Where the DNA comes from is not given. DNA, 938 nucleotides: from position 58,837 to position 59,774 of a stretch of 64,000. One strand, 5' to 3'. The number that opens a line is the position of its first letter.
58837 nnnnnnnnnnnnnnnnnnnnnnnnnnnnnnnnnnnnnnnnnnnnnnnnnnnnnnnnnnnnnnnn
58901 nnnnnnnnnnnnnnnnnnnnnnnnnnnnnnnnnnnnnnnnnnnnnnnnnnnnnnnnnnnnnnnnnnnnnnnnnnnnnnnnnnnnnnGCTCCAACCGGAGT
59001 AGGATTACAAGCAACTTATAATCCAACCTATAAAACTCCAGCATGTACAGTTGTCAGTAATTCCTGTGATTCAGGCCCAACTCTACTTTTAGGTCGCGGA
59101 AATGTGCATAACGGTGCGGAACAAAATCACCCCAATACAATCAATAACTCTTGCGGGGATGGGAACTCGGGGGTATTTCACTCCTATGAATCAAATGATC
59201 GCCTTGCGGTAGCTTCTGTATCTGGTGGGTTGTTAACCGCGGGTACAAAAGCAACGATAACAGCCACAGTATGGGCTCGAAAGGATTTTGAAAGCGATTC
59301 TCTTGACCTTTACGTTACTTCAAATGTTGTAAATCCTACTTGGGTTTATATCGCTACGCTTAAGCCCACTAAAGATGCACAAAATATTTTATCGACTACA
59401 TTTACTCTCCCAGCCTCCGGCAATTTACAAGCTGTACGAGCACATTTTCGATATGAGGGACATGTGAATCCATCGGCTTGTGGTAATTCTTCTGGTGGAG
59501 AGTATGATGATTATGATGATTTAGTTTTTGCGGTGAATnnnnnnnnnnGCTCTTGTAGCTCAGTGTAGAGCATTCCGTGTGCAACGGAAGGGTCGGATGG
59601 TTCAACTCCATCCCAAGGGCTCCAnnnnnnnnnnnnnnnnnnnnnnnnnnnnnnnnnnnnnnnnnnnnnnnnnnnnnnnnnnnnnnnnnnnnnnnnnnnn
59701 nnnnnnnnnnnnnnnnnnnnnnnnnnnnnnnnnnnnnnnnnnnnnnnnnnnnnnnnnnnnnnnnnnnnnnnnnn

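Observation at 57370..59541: Secreted S53 sedolisin-type peptidase encoded in a phage-like replication region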

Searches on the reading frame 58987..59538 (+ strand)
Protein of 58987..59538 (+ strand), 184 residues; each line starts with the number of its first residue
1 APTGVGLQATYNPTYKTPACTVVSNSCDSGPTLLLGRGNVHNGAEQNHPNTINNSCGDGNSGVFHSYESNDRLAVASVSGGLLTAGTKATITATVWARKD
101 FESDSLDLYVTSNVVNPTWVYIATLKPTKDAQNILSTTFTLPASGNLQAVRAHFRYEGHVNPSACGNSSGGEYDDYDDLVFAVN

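Call 30: find_homologous_proteins(query=window:58987-59538:+)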
Query window:58987-59538:+ (184 aa): 11 proteins with E <= 0.001 among 176 candidates.
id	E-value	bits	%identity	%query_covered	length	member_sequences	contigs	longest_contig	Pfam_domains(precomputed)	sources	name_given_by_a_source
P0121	1.6e-55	206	59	95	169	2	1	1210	-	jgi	jgi:leucyl aminopeptidase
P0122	1.8e-55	206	59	96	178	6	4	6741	-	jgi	jgi:leucyl aminopeptidase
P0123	1.5e-54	203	60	96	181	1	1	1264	-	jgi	jgi:leucyl aminopeptidase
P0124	3.3e-53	198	59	96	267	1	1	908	-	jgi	jgi:leucyl aminopeptidase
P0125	1.4e-51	193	57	96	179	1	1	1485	-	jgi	jgi:leucyl aminopeptidase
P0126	1.2e-50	190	56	96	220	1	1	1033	-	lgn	-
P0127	2.7e-48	182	60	88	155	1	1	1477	-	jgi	jgi:leucyl aminopeptidase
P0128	5.6e-44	168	63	77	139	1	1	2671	-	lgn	-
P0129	1.9e-42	163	51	99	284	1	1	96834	-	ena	-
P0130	2.9e-29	120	62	57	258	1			-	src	-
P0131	5.7e-13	67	59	34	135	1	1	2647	-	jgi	jgi:hypothetical protein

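Call 45: search_protein_representatives(protein=window:58987-59538:+)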
Query: 184 residues. Proteins with E-value up to 0.001 (for the whole library): 1215; up to 1e-10: 934; up to 1e-30: 346. The best 150 are listed.
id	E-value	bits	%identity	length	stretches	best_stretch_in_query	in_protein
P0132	2.4e-143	490.6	45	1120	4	8-183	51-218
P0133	6.9e-138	472.8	46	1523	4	9-183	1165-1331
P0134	4.0e-132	454.0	43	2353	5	9-183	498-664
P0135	1.9e-121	419.2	45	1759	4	9-183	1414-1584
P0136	1.4e-120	416.3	48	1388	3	8-183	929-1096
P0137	1.6e-114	396.6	43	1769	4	8-183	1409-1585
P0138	1.0e-108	377.7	41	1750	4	9-183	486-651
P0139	1.0e-107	374.5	44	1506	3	9-183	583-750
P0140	2.5e-103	360.2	46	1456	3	6-181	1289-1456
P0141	5.9e-102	355.7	46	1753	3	9-183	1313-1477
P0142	4.9e-96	336.4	45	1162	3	9-183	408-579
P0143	5.3e-96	336.3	55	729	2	6-184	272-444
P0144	6.7e-93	326.2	57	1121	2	6-183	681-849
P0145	3.3e-92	323.9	43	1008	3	8-181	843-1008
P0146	5.1e-91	320.1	48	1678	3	3-182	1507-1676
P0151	3.5e-86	304.3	51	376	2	9-183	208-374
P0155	5.0e-84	297.3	49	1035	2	8-183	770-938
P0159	8.4e-81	286.8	50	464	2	5-183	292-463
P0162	4.8e-79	281.0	50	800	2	9-183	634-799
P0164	9.6e-78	276.8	50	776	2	4-183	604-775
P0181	4.8e-73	261.5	47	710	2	6-183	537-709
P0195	1.0e-68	247.4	47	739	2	9-183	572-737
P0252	4.1e-54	199.8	60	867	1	4-184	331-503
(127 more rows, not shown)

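Call 47: search_protein_families(library=pfam, proteins=[P0132, P0143, P0151, P0159, P0164, P0181, P0195, P0162, P0155, P0252], max_evalue=0.001)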
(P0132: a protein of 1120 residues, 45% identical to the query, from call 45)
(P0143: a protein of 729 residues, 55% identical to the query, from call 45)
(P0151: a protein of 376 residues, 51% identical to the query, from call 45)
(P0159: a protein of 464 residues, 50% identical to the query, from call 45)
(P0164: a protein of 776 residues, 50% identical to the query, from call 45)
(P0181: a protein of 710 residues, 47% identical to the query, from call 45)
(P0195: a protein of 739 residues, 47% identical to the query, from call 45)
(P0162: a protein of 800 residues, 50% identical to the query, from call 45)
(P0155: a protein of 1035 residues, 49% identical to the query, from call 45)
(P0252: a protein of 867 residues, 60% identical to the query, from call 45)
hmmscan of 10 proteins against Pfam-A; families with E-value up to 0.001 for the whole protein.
P0132 (1120 aa): 2 families
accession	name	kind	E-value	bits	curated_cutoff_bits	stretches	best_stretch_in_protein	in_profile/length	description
PF17957.7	Big_7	-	8.5e-72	238.2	24.1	4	858-924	1-69/70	Bacterial Ig domain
PF19077.6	Big_13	-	3.1e-07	31.3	27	0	519-583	37-100/102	Bacterial Ig-like domain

P0143 (729 aa): 0 families

P0151 (376 aa): 0 families

P0159 (464 aa): 0 families

P0164 (776 aa): 10 families
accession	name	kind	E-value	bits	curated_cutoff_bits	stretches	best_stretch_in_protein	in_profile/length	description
PF13418.12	Kelch_4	-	2.2e-46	156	21.6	4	150-196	1-47/49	Galactose oxidase, central domain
PF24681.1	Kelch_KLHDC2_KLHL20_DRC7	-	2.5e-42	145.1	50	3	106-303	2-212/221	KLHDC2/KLHL20/DRC7 Kelch-repeats domain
PF01344.31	Kelch_1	-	2.1e-40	136.2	20.1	4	155-197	5-46/46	Kelch motif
PF13964.12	Kelch_6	-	7.4e-38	127.8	25.3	4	151-200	2-50/50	Kelch motif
PF13415.12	Kelch_3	-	2.3e-32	110.9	22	4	161-203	1-43/48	Galactose oxidase, central domain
PF24981.1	Beta-prop_ATRN-LZTR1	-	3.2e-29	102.5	50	3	118-316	3-222/289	Attractin/LZTR1 beta-propeller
PF07646.21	Kelch_2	-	2.3e-23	81.4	21.3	1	152-196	2-47/48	Kelch motif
PF25210.1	Kelch_FKB95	-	4.9e-18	66.1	70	1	182-264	62-151/268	FKB95, Kelch-repeats domain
PF24996.1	NANM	-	9.6e-11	41.6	45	0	130-219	167-264/350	N-acetylneuraminate epimerase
PF07250.17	Glyoxal_oxid_N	-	1.2e-07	31.7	37.5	0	129-231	46-148/243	Glyoxal oxidase N-terminus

P0181 (710 aa): 5 families
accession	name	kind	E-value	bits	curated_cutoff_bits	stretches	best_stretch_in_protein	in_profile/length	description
PF17957.7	Big_7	-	1.7e-45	154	24.1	2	165-231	1-69/70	Bacterial Ig domain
PF19077.6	Big_13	-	2.1e-08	35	27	1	181-251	30-100/102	Bacterial Ig-like domain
PF13750.12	Big_3_3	-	2.4e-06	27.7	27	0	492-540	3-50/157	Bacterial Ig-like domain (group 3)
PF16967.11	TcfC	-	2.8e-05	24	29.4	0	196-238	14-56/68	E-set like domain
PF13088.12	BNR_2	-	0.00027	20.8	31.4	1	6-95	138-211/277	BNR repeat-like domain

P0195 (739 aa): 3 families
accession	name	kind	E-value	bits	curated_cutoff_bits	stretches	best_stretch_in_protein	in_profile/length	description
PF17957.7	Big_7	-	1.5e-74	247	24.1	4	28-94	1-69/70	Bacterial Ig domain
PF19077.6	Big_13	-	2.1e-17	63.9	27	2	251-297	56-102/102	Bacterial Ig-like domain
PF13750.12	Big_3_3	-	7.8e-12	45.6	27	0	77-147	3-77/157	Bacterial Ig-like domain (group 3)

P0162 (800 aa): 3 families
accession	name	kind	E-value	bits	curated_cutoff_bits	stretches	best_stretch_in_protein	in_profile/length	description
PF17957.7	Big_7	-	1.1e-95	314.7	24.1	5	182-248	1-69/70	Bacterial Ig domain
PF13750.12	Big_3_3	-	1.6e-10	41.3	27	0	51-108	5-59/157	Bacterial Ig-like domain (group 3)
PF19077.6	Big_13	-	6.7e-09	36.6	27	0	558-626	32-100/102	Bacterial Ig-like domain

P0155 (1035 aa): 6 families
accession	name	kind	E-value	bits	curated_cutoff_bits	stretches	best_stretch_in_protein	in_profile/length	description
PF17957.7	Big_7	-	3.3e-45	153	24.1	3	679-745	1-69/70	Bacterial Ig domain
PF00082.27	Peptidase_S8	-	3.6e-36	125.4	21.8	1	163-386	8-276/288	Subtilase family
PF05922.21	Inhibitor_I9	-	2.3e-11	44.7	21.2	1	52-125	1-81/82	Peptidase inhibitor I9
PF16355.11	DUF4982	-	4.9e-08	33.2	23.9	0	709-750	13-54/61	Domain of unknown function (DUF4982)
PF14041.11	Lipoprotein_21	-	0.00014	22.3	25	0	433-467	14-48/87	LppP/LprE lipoprotein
PF19077.6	Big_13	-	0.00068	20.5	27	0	968-1033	35-100/102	Bacterial Ig-like domain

P0252 (867 aa): 2 families
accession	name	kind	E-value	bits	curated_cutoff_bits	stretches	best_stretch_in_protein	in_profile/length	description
PF20773.4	InhA-like_MAM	-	0.00031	20.7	26.9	0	749-864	38-162/191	Immune inhibitor A-like, MAM domain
PF00629.30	MAM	-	0.00032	21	26.4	1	728-866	20-154/158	MAM domain, meprin/A5/mu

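Call 57: predict_structure(alignment_id=A2)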
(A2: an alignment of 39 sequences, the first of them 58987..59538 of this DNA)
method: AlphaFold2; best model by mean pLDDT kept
length: 184 residues; sequences in the alignment: 39
mean_pLDDT: 93.8   pTM: 0.91
mean pLDDT of the five models: 93.8, 93.5, 93.0, 92.8, 91.9
residues with pLDDT >= 90: 161; 70-90: 15; 50-70: 6; < 50: 2
segments of 3 or more residues with pLDDT < 50: none
pLDDT, mean of each block of 10 residues (from residue 1): 77 98 98 96 93 96 95 98 98 97 96 97 97 98 98 87 72 95 98
secondary structure, 60 per line:
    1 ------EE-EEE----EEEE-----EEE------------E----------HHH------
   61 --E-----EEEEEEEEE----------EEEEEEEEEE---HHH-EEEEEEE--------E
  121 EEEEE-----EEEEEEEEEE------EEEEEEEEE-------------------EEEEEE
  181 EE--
elements in order: E10-12 E17-20 E26-28 E69-77 E88-97 E105-111 E120-125 E131-140 E147-155 E175-182

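Call 60: fold_search(model_id=the predicted structure, library=pdb)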
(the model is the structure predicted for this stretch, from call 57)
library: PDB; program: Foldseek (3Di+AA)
matches with E <= 10: 1816; with E <= 0.001: 3
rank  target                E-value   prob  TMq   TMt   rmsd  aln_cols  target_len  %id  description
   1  5hno_C                8.8e-05  1.00  0.43  0.47   4.7       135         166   13  The structure of the kdo-capped saccharide binding subunit of the O-12 specific ABC transporter, Wzt (released 2016-03-09)
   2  5hnp_B                3.8e-04  1.00  0.38  0.41   5.5       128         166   15  The structure of the kdo-capped saccharide binding subunit of the O-12 specific ABC transporter, Wzt (released 2016-03-09)
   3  1hh4_E                7.0e-04  0.98  0.28  0.29   6.1       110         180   10  Rac1-RhoGDI complex involved in NADPH oxidase activation (released 2001-08-28)
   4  6o14_B                1.0e-03  1.00  0.38  0.48   6.9       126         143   11  Crystal structure of the Aquifex aeolicus Wzt Carbohydrate Binding Domain (released 2020-01-15)
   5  8dky_A                1.4e-03  1.00  0.46  0.57   3.7       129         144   10  Crystal structure of the Aquifex aeolicus Wzt Carbohydrate Binding Domain bound to 3-O-methyl-D-mannose (released 2022-09-21)
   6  5hno_A                1.4e-03  1.00  0.38  0.42   4.2       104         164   13  The structure of the kdo-capped saccharide binding subunit of the O-12 specific ABC transporter, Wzt (released 2016-03-09)
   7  2n80_MODEL_1_B        1.4e-03  1.00  0.40  0.42   5.0       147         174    9  p75NTR DD:RhoGDI (released 2015-12-23)
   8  2r5o_A                1.4e-03  1.00  0.42  0.45   4.2       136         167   11  Crystal structure of the C-terminal domain of wzt (released 2007-12-25)
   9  8dku_A                1.7e-03  1.00  0.41  0.21   4.4       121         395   13  CryoEM structure of the A. aeolicus WzmWzt transporter bound to the native O antigen (released 2022-09-21)
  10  1vca_A                1.8e-03  0.99  0.34  0.32  19.6       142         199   11  CRYSTAL STRUCTURE OF AN INTEGRIN-BINDING FRAGMENT OF VASCULAR CELL ADHESION MOLECULE-1 AT 1.8 ANGSTROMS RESOLUTION (released 1995-09-15)
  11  5hnp_A                1.9e-03  1.00  0.39  0.44   4.7       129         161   11  The structure of the kdo-capped saccharide binding subunit of the O-12 specific ABC transporter, Wzt (released 2016-03-09)
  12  6r4m_A                1.9e-03  0.96  0.27  0.32   5.2       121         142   12  Crystal structure of S. cerevisia Niemann-Pick type C protein NPC2 (released 2019-09-25)
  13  5axg_A                2.3e-03  1.00  0.31  0.12   5.4       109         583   10  Crystal structure of thermophilic dextranase from Thermoanaerobacter pseudethanolicus (released 2015-11-11)
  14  7k2t_C                2.5e-03  1.00  0.32  0.17   3.7        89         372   12  Mg2+/ATP-bound structure of the full-length WzmWzt O antigen ABC transporter in lipid nanodiscs (released 2021-01-13)
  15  5hno_B                2.7e-03  1.00  0.42  0.46   4.7       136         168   14  The structure of the kdo-capped saccharide binding subunit of the O-12 specific ABC transporter, Wzt (released 2016-03-09)
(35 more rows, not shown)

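Call 73: search_solved_structures(query=A2, max_evalue=1)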
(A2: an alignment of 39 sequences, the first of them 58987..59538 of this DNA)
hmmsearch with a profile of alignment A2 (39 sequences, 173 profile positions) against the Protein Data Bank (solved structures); distinct sequences matched with E-value up to 1: 0.

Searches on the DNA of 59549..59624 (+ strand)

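Call 76: search_dna_similar(query=window:59549-59624:+, collection=phages, mode=distant, max_evalue=0.01, max_rows=12)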
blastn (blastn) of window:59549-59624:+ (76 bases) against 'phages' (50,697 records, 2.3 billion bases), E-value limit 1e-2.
Records with a match: 3; places in all: 3; records where one place covers at least 80% of the query: 0.
Best place of each record, by identity: 80-90% 1; 60-80% 2.
By first word of the organism name: Synechococcus 2; Pseudoalteromonas 1.
By host as written in the record: Synechococcus sp. LC16 2; Pseudoalteromonas phenolica 1.
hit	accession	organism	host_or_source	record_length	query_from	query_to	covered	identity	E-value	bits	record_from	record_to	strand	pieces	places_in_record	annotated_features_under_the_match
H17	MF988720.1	Pseudoalteromonas phage J2-1_QLiu-2017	Pseudoalteromonas phenolica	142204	8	60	70%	83.9%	2e-6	56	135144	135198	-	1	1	none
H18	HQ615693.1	Synechococcus phage S-CRM01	Synechococcus sp. LC16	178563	6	61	74%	78.3%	1e-3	46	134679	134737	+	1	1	tRNA-Pro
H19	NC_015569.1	Synechococcus phage S-CRM01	Synechococcus sp. LC16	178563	6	61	74%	78.3%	1e-3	46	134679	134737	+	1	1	tRNA-Pro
